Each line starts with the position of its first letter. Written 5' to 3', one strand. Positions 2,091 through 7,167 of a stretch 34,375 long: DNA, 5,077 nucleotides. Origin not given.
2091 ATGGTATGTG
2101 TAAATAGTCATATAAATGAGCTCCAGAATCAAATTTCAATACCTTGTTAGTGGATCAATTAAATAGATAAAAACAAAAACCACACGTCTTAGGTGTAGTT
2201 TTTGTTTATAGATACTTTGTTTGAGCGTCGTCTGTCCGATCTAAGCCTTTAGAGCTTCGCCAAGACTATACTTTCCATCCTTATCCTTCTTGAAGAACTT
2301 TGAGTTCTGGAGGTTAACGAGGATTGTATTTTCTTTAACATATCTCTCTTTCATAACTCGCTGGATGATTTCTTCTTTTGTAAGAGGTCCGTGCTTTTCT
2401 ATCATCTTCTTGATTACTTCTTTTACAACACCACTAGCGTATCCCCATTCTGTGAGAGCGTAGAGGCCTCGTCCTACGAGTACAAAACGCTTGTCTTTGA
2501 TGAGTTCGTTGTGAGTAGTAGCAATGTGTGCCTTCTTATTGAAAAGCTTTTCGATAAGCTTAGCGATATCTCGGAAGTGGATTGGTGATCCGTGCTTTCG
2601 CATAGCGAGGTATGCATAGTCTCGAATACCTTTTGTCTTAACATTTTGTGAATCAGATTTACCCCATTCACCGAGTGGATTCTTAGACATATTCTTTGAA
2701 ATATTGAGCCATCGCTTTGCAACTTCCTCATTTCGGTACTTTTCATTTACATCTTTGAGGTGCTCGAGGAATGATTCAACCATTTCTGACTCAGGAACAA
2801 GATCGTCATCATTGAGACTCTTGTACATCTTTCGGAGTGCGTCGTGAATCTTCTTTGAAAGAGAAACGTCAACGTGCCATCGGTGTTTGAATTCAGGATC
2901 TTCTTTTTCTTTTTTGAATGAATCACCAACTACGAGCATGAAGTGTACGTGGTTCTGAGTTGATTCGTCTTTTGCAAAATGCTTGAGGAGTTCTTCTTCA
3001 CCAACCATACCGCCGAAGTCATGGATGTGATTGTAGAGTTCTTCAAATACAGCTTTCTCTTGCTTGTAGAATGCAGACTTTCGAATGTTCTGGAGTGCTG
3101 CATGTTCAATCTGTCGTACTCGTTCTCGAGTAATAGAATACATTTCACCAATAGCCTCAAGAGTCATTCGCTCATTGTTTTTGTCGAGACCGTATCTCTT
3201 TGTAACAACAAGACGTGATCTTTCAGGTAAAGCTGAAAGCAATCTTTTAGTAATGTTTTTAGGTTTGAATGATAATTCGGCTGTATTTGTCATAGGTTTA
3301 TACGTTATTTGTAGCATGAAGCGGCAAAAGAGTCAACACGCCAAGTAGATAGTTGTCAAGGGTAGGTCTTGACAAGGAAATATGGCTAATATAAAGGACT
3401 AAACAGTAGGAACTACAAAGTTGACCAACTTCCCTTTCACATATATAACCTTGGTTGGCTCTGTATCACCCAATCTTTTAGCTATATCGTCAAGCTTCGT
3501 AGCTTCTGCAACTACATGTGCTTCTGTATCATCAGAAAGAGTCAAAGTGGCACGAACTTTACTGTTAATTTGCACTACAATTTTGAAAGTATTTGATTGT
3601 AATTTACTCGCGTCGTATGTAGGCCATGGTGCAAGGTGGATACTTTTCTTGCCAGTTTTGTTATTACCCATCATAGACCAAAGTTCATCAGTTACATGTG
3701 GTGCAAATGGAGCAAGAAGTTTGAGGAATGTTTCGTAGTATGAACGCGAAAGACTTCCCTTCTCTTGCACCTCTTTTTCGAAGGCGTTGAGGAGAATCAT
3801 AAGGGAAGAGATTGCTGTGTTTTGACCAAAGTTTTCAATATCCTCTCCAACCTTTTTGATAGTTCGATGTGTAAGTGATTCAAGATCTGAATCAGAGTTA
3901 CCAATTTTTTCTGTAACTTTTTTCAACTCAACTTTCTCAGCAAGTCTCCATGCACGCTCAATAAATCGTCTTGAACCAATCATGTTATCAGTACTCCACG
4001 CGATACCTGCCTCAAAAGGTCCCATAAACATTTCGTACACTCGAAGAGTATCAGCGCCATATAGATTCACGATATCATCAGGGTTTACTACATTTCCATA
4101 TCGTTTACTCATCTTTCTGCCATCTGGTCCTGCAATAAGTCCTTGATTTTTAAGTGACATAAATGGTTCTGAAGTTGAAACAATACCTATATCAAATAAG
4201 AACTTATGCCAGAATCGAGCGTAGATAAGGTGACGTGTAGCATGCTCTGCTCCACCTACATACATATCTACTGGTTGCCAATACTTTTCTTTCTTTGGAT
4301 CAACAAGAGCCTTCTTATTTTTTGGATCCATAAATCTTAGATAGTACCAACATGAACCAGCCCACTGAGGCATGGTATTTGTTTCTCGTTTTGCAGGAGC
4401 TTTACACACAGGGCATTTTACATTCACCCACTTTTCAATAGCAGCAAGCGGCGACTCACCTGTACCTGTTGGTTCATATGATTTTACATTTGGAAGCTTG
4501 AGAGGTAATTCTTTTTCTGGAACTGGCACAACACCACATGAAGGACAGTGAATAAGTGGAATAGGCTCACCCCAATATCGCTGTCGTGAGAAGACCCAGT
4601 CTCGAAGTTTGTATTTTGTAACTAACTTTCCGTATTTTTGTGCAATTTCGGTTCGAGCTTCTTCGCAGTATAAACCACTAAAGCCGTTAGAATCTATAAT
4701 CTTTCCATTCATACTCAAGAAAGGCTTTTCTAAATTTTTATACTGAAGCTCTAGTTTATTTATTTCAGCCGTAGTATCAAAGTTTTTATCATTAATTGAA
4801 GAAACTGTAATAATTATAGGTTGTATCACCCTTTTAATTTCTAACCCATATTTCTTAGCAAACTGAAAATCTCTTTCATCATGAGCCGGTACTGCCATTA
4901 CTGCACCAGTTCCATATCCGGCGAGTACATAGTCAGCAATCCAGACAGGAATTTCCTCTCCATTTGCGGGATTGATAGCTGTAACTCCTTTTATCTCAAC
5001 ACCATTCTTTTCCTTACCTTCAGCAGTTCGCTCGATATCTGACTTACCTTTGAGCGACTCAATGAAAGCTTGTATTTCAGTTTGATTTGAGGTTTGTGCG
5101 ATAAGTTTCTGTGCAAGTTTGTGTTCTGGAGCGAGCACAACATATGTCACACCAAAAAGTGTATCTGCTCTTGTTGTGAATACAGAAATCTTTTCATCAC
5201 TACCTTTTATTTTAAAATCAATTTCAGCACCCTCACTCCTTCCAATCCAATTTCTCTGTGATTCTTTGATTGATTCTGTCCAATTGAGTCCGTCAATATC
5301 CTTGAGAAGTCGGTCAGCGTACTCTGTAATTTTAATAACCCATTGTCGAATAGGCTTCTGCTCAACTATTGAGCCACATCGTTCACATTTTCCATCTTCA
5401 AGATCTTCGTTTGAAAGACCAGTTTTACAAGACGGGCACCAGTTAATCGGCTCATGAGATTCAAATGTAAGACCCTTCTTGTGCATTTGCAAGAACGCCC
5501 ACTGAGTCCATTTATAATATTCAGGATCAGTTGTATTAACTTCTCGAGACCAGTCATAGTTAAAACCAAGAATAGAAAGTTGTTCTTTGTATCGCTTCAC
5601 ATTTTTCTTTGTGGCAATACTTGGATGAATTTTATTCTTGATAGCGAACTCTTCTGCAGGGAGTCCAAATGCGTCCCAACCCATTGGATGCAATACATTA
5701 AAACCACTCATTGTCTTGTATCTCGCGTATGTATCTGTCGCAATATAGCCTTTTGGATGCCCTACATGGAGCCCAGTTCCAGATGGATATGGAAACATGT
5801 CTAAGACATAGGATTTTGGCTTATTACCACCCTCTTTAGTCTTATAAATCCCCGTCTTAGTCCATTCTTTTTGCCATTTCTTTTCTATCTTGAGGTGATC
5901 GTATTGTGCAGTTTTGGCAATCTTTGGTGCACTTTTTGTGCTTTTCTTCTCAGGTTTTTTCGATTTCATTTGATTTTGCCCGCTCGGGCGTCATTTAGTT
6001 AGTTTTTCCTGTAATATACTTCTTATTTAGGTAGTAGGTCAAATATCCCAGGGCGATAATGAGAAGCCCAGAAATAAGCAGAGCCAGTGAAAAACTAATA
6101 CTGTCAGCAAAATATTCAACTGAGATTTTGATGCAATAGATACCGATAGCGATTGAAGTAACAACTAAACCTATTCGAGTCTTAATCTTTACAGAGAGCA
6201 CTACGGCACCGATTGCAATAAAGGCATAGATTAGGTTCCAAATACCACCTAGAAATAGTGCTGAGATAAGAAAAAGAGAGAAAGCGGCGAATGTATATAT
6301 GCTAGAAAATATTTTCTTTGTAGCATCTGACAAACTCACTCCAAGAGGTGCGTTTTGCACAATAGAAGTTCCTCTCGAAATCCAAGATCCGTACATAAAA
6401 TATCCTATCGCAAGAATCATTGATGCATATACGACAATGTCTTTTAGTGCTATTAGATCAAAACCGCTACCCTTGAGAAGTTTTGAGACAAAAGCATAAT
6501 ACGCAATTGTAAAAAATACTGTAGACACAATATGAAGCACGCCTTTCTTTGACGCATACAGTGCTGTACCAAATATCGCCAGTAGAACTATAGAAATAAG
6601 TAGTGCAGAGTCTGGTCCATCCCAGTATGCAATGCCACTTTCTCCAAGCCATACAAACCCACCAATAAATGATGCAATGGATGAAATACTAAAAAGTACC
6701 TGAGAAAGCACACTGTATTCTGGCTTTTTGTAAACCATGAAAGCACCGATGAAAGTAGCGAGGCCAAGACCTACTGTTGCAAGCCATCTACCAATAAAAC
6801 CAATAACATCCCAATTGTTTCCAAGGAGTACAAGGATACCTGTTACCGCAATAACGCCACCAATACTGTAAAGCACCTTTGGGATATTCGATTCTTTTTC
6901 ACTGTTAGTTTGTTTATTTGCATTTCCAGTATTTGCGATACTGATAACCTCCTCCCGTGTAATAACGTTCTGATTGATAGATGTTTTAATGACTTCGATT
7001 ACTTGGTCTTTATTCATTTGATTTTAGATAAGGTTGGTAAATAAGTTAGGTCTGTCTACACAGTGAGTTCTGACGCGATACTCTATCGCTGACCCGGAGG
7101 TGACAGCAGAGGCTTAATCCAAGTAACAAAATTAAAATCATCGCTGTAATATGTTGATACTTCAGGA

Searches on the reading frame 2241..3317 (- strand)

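Call 87: search_protein_families(library=pfam, proteins=[window:2241-3317:-], max_evalue=0.001)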
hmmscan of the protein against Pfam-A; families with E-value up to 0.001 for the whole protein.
window:2241-3317:- (358 aa): 2 families
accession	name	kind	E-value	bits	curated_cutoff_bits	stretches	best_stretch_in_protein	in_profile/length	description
PF04545.22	Sigma70_r4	-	8.1e-16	57.7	24.1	1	26-80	1-50/50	Sigma-70, region 4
PF05066.19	HARE-HTH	-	3e-07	31.2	25.9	0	234-291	6-71/71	HB1, ASXL, restriction endonuclease HTH domain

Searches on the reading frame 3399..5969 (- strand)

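Call 87: search_protein_families(library=pfam, proteins=[window:3399-5969:-], max_evalue=0.001)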
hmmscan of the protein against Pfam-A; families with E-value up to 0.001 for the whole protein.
window:3399-5969:- (856 aa): 4 families
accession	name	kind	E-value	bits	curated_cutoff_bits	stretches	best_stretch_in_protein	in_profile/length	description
PF13603.12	tRNA-synt_1_2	-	5.7e-67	225.2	25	1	239-445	1-183/185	Leucyl-tRNA synthetase, editing domain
PF00133.28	tRNA-synt_1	-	3.2e-50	171.5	22.7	2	31-241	1-224/414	tRNA synthetases class I (I, L, M and V)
PF09334.17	tRNA-synt_1g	-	5.1e-24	85.2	20.1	1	59-200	7-144/391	tRNA synthetases class I (M)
PF08264.19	Anticodon_1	-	7e-24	84.8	25.1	1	694-820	2-147/148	Anticodon-binding domain of tRNA ligase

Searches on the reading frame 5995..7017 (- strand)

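Call 87: search_protein_families(library=pfam, proteins=[window:5995-7017:-], max_evalue=0.001)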
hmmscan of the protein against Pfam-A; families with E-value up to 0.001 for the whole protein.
window:5995-7017:- (340 aa): 1 family
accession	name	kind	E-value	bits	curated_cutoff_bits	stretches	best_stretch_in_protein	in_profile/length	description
PF09925.14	DUF2157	-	6.4e-08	32.9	32.4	1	16-123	6-111/146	Predicted membrane protein (DUF2157)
